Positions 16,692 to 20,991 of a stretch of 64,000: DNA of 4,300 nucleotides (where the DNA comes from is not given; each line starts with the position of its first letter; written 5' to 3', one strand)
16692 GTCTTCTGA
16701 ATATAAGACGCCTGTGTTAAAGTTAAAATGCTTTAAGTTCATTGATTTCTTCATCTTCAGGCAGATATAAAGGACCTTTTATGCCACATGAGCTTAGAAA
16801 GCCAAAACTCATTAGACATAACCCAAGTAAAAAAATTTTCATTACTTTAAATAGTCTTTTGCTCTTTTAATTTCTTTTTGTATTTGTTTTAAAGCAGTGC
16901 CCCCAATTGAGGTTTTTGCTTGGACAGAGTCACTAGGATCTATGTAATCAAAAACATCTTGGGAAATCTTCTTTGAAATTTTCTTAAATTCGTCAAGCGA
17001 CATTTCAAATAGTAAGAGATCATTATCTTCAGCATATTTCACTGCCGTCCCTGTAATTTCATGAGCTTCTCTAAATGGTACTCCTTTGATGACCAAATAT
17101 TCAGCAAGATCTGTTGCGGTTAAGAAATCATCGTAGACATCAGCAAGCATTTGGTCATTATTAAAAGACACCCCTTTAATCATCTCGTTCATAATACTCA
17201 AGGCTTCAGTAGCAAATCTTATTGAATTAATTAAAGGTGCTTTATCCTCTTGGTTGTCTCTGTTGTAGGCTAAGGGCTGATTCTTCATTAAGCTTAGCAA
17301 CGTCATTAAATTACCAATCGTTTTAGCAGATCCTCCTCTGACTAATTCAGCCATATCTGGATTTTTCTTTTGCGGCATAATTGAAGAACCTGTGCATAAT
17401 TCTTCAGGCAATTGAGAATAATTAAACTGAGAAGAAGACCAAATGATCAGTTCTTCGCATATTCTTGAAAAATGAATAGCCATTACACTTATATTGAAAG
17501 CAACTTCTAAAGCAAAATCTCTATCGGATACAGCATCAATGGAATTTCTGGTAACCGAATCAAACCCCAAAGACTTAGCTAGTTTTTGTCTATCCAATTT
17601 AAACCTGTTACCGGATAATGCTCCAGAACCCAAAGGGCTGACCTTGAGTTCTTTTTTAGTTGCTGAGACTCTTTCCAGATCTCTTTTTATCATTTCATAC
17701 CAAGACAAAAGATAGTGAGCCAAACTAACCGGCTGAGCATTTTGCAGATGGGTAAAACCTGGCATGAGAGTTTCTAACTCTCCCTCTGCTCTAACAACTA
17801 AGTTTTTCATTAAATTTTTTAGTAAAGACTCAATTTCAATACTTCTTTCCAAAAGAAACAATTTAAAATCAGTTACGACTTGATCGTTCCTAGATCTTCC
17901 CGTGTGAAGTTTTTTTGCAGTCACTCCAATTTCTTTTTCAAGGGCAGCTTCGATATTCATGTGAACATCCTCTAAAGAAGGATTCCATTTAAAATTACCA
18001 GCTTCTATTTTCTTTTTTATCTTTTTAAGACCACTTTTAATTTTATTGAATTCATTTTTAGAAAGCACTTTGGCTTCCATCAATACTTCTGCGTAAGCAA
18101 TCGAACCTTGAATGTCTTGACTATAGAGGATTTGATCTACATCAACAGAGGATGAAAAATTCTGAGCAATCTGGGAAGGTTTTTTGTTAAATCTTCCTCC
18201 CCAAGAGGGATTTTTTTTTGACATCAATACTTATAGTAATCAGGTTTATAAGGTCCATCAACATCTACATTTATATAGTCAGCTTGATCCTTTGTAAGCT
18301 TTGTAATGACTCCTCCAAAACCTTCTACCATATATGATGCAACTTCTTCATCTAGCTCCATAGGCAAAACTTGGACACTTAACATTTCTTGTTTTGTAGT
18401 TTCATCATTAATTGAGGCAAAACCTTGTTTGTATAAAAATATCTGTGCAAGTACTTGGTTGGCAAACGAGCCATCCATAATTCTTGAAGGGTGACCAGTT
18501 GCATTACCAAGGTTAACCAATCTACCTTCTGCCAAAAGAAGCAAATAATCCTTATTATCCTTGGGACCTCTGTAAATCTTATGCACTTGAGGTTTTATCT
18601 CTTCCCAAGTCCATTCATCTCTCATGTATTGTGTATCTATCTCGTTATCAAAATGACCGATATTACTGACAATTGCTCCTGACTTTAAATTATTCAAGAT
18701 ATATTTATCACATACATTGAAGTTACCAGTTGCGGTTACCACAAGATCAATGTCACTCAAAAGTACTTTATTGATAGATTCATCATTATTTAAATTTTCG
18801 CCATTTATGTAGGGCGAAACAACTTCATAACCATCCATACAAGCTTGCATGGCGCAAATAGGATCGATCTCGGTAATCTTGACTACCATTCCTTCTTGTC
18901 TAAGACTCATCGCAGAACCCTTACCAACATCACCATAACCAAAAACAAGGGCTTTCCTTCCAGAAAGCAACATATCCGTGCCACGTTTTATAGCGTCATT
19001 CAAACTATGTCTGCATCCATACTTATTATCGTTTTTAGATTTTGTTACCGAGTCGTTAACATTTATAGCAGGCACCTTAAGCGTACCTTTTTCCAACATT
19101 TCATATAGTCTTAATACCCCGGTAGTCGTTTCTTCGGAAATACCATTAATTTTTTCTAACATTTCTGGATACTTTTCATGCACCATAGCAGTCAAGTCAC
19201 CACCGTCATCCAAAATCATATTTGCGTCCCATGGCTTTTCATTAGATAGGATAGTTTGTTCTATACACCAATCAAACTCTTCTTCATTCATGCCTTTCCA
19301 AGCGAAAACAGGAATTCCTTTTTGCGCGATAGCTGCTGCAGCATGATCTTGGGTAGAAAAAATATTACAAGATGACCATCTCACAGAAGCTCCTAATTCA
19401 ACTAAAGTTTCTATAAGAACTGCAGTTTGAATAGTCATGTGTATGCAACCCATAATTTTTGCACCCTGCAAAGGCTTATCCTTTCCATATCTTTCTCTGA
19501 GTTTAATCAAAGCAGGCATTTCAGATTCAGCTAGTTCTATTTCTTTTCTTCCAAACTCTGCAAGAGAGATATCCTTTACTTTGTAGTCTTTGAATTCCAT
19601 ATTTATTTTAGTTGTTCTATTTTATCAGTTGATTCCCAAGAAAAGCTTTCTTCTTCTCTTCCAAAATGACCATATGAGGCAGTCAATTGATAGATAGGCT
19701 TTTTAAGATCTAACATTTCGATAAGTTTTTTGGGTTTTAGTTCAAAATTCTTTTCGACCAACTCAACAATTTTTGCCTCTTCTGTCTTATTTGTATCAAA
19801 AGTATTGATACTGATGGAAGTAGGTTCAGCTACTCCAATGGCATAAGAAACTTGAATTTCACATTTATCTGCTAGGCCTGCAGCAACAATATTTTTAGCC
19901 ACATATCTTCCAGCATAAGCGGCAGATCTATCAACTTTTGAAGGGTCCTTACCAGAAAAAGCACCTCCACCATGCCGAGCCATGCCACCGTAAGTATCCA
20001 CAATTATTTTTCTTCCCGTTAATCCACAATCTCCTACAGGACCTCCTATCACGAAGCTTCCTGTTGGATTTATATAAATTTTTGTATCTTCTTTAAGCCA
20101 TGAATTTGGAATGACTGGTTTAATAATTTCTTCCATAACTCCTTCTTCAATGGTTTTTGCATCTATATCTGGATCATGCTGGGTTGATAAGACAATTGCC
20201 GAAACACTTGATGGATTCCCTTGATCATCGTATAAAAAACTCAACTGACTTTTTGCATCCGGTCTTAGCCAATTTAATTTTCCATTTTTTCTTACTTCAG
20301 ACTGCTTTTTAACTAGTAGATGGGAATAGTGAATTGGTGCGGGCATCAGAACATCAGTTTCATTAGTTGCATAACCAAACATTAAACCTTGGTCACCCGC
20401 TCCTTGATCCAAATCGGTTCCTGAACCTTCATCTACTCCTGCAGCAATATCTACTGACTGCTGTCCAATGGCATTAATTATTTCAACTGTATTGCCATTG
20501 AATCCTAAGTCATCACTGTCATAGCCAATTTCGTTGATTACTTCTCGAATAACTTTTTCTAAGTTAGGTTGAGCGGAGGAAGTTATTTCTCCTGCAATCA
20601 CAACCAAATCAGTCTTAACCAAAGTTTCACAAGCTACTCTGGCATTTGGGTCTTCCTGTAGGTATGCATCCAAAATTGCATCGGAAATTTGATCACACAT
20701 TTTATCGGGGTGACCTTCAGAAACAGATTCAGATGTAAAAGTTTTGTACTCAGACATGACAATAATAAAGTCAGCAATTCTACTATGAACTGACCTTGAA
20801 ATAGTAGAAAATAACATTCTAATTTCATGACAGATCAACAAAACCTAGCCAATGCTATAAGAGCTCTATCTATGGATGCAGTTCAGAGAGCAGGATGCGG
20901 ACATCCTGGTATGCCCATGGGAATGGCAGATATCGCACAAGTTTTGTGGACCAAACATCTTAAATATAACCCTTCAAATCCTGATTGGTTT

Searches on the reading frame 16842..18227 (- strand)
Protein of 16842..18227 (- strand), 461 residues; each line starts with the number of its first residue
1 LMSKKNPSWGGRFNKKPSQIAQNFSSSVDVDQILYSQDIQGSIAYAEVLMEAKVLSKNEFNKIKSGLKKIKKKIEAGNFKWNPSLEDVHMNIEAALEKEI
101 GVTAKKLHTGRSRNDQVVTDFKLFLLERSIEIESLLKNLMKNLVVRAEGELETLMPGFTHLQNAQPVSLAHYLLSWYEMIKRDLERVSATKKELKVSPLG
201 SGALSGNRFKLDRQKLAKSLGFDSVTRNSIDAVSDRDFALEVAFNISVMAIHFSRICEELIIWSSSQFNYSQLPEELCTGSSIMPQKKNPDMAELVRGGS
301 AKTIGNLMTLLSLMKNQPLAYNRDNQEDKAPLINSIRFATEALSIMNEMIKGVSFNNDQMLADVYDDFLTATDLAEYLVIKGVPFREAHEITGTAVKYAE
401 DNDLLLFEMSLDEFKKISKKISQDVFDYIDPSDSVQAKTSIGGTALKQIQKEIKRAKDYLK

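Call 32: search_protein_families(library=pfam, proteins=[window:16842-18227:-], max_evalue=0.00001)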
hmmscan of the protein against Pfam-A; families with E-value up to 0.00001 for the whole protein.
window:16842-18227:- (461 aa): 2 families
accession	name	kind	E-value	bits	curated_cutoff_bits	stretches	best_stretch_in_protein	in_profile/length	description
PF00206.25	Lyase_1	-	5.5e-69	233.4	27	1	11-305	1-312/312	Lyase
PF14698.11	ASL_C2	-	1.1e-25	90.3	27.3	1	368-436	1-69/69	Argininosuccinate lyase C-terminal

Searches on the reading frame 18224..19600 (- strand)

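Call 32: search_protein_families(library=pfam, proteins=[window:18224-19600:-], max_evalue=0.00001)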
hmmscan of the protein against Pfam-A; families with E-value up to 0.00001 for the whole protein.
window:18224-19600:- (458 aa): 2 families
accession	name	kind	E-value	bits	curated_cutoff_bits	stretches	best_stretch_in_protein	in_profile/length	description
PF05221.23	AdoHcyase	-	6.7e-126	419.9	25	2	5-142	1-138/299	S-adenosyl-L-homocysteine hydrolase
PF00670.27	AdoHcyase_NAD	-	1e-55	188.7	27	1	192-369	1-162/162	S-adenosyl-L-homocysteine hydrolase, NAD binding domain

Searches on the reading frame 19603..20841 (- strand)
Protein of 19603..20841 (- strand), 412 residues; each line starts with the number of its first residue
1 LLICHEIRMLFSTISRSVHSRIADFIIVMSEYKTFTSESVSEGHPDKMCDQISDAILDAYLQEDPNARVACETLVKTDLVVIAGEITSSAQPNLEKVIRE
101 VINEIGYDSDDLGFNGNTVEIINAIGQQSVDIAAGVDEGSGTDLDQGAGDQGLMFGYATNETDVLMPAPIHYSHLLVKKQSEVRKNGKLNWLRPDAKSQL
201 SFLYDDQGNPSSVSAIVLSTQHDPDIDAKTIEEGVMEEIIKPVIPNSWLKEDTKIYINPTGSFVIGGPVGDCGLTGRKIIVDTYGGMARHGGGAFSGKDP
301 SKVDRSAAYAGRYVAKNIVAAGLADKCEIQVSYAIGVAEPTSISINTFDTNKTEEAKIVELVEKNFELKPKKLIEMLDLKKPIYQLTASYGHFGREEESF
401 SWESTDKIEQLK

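Call 32: search_protein_families(library=pfam, proteins=[window:19603-20841:-], max_evalue=0.00001)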
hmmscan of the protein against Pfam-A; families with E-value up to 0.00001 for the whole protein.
window:19603-20841:- (412 aa): 3 families
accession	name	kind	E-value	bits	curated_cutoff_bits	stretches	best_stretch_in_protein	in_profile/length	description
PF02773.21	S-AdoMet_synt_C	-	3e-68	228.5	25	1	265-403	1-137/138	S-adenosylmethionine synthetase, C-terminal domain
PF02772.21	S-AdoMet_synt_M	-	2.3e-46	157.2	29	1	145-263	1-120/120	S-adenosylmethionine synthetase, central domain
PF00438.25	S-AdoMet_synt_N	-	9.6e-43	145.2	33.1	1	34-129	3-98/99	S-adenosylmethionine synthetase, N-terminal domain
